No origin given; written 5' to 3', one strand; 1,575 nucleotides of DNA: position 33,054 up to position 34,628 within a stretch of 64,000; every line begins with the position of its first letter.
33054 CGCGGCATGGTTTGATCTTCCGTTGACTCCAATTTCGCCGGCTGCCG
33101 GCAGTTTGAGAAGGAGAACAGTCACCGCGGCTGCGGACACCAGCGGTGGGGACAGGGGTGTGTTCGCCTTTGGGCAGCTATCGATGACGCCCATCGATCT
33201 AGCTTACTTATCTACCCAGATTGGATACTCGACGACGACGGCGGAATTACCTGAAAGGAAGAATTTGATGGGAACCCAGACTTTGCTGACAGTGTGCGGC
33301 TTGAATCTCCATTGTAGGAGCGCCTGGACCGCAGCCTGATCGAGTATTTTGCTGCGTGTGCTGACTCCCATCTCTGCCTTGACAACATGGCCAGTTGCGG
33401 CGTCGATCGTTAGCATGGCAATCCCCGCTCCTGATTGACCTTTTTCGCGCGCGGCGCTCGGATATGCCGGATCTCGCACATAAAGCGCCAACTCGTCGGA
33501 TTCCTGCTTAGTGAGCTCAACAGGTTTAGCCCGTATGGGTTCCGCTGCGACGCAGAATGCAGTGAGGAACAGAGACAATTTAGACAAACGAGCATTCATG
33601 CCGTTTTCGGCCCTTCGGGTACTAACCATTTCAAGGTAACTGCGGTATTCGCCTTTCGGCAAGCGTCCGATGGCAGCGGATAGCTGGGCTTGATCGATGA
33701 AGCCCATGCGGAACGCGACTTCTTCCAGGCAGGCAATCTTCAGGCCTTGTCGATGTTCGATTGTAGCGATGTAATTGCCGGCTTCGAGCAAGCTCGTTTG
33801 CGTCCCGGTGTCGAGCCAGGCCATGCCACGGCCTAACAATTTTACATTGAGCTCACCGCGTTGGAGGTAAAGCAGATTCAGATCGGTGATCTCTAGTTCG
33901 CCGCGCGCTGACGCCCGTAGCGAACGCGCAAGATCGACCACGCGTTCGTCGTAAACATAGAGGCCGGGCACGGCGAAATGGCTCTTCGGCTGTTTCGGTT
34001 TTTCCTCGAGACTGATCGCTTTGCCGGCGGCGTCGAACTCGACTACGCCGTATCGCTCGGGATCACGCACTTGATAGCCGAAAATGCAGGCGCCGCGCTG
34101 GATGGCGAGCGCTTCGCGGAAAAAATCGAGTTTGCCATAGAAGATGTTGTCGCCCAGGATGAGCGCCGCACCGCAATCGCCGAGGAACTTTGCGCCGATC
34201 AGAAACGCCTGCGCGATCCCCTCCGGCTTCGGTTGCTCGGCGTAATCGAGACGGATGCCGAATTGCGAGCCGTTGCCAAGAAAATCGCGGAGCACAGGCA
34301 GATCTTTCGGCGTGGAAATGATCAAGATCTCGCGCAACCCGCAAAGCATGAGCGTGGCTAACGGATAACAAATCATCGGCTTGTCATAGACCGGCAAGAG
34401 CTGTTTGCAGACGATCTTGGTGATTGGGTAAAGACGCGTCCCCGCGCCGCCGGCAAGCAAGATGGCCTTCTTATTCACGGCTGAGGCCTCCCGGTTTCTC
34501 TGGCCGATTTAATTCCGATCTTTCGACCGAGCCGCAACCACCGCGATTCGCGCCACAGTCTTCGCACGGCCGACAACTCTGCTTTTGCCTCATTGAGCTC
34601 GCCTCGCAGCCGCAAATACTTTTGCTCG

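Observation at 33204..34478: rmlA reads through in frame into a signal-peptide + TonB-C-like module; paralogous stand-alone TonB-C gene immediately downstream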

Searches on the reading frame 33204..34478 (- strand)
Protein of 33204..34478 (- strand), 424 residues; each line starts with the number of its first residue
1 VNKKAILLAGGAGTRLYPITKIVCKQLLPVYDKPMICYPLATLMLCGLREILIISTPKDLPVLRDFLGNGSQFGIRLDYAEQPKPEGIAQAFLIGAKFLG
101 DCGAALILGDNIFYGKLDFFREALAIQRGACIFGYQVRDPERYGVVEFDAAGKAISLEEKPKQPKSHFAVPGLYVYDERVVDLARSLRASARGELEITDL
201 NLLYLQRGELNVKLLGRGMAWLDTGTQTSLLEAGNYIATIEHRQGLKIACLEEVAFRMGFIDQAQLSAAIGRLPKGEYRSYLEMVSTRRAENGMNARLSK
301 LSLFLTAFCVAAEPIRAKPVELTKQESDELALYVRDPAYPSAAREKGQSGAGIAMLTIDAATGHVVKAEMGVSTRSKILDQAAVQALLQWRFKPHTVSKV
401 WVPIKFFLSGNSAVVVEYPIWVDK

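Call 3: search_protein_families(library=pfam, proteins=[window:33204-34478:-], max_evalue=0.1)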
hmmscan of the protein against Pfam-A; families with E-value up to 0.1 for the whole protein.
window:33204-34478:- (424 aa): 3 families
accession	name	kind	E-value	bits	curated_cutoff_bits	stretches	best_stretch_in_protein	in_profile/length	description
PF00483.29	NTP_transferase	-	5.4e-63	213.3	21.2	1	4-237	1-242/245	Nucleotidyl transferase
PF03544.19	TonB_C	-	2e-08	35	24.6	1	337-406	3-71/79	Gram-negative bacterial TonB protein C-terminal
PF12804.13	NTP_transf_3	-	2.1e-07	31.7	27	1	5-113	1-98/160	MobA-like NTP transferase domain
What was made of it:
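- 33204..33599 (-): Separate gene for a 131-aa protein: hydrophobic leader (residues 1-24) plus a TonB C-terminal-fold domain. ATG at 33599-33597, TAA at 33206-33204. PF03544 above cutoff (call 3).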

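Call 4: search_protein_families(library=ncbifam, proteins=[window:33204-34478:-], max_evalue=0.1)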
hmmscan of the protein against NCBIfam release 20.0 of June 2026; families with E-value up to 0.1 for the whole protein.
window:33204-34478:- (424 aa): 33 families (the best 25 are shown)
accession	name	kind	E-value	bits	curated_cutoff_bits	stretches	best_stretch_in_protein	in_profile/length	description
TIGR01207.1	rmlA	equivalog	4.3e-130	433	360.65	1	4-285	1-284/286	glucose-1-phosphate thymidylyltransferase RfbA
NF012024.0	PRK15480.1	equivalog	1.7e-118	395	588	1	3-283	4-286/292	glucose-1-phosphate thymidylyltransferase RfbA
TIGR01208.1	rmlA_long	equivalog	8.3e-50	169.6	320.25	1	4-238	1-235/353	glucose-1-phosphate thymidylyltransferase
TIGR03992.1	Arch_glmU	subfamily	2.1e-37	128.9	292.1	1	4-237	2-227/393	bifunctional sugar-1-phosphate nucleotidylyltransferase/acetyltransferase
NF041173.1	Sug_nt_acttase_Thmprot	equivalog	4.3e-26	91.8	600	1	4-237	2-227/405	bifunctional sugar-1-phosphate nucleotidylyltransferase/acetyltransferase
NF041313.1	UDPGP_AglF_Halo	equivalog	1.7e-24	86.5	400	1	4-207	2-205/234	UTP--glucose-1-phosphate uridylyltransferase AglF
TIGR01099.1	galU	equivalog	3.5e-20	72.7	326.8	2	3-57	2-56/261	UTP--glucose-1-phosphate uridylyltransferase GalU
NF052502.1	man1P_GTase_Rv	exception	7.3e-18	64.5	440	1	4-187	2-185/352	mannose-1-phosphate guanylyltransferase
NF045761.1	NAMPUrTaseMurU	equivalog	1.7e-13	50.9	250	1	4-230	2-220/226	N-acetylmuramate alpha-1-phosphate uridylyltransferase MurU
NF049965.1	GlMnHpPGnyltfHddC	equivalog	1.1e-11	44.8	300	1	3-180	1-171/221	D-glycero-D-manno-heptose 1-phosphate guanosyltransferase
NF003670.0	PRK05293.1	equivalog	3.7e-11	42.6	470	1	5-233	7-254/382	glucose-1-phosphate adenylyltransferase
TIGR02091.1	glgC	equivalog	8.5e-10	38.2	424.9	2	136-233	149-255/364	glucose-1-phosphate adenylyltransferase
NF009928.0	PRK13389.1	equivalog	1e-09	38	548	1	3-55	9-61/302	UTP--glucose-1-phosphate uridylyltransferase GalU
TIGR01352.1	tonB_Cterm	subfamily_domain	5.6e-09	36.2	27.1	1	337-406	1-73/76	TonB family protein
NF007516.0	PRK10122.1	equivalog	1.6e-08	34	534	1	1-55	2-56/297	UTP--glucose-1-phosphate uridylyltransferase GalF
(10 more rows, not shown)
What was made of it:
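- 33596..34478 (-): rmlA (glucose-1-phosphate thymidylyltransferase) as it reads in all relatives: GTG start 34478 (GTGA overlap with the GT2 stop) to the native stop TGA at 33598-33596. In the window the frame is shifted from residue 288 on. TIGR01207 at 433 bits over residues 4-285 (call 4).
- On RmlA/RfbA (TIGR01207 equivalog): 433 bits against a cutoff of 360.65; profile positions 1-284 of 286 match residues 4-285 (call 4).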

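Call 5: find_encoding_contigs(protein=window:33204-34478:-, flank=6000, max_places=6)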
Protein window:33204-34478:- (424 aa): no gene with exactly this product is on record in the collection.

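Call 17: find_encoding_contigs(protein=window:33207-34478:-, flank=3000, max_places=4)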
Protein seq(424 aa) (424 aa): no gene with exactly this product is on record in the collection.

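Call 32: find_homologous_proteins(query=window:33207-34478:-, max_evalue=1e-50)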
Query seq(424 aa) (424 aa): 8000 proteins with E <= 1e-50 among 8000 candidates; the best 120 are listed.
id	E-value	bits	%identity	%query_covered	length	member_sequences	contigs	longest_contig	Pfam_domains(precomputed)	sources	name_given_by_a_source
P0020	5.3e-180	617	96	68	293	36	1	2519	PF00483.30,PF12804.14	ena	-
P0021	8.8e-176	603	94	68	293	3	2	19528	PF00483.30,PF12804.14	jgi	jgi:glucose-1-phosphate thymidylyltransferase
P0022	3.1e-174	598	93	67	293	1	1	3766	PF00483.30,PF12804.14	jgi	-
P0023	7.8e-174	596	93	67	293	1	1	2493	PF00483.30,PF12804.14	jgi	-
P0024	3.9e-173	594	94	67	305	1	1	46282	PF00483.30,PF12804.14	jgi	jgi:glucose-1-phosphate thymidylyltransferase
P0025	2.7e-172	591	93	67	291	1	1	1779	PF00483.30,PF12804.14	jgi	jgi:glucose-1-phosphate thymidylyltransferase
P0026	2.0e-171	588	93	67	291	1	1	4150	PF00483.30,PF12804.14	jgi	jgi:glucose-1-phosphate thymidylyltransferase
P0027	5.6e-171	587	92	67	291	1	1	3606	PF00483.30,PF12804.14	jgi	jgi:glucose-1-phosphate thymidylyltransferase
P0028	8.7e-171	586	92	67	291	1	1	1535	PF00483.30,PF12804.14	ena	-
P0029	1.7e-170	585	93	67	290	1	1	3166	PF00483.30,PF12804.14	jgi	jgi:glucose-1-phosphate thymidylyltransferase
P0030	3.9e-170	584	92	67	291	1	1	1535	PF00483.30,PF12804.14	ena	-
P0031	1.8e-166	572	90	67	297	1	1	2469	PF00483.30,PF12804.14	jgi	jgi:glucose-1-phosphate thymidylyltransferase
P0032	3.1e-165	568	88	67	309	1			PF00483.30,PF12804.14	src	-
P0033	7.4e-165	567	87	70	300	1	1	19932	PF00483.30,PF12804.14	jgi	jgi:glucose-1-phosphate thymidylyltransferase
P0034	1.7e-164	566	87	68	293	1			PF00483.30,PF12804.14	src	-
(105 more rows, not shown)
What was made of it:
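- Closest known: RmlA/RfbA glucose-1-phosphate thymidylyltransferase. Same: Full-length match at 433 bits, 93-96% identical to the RmlA of close relatives (calls 4, 32).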
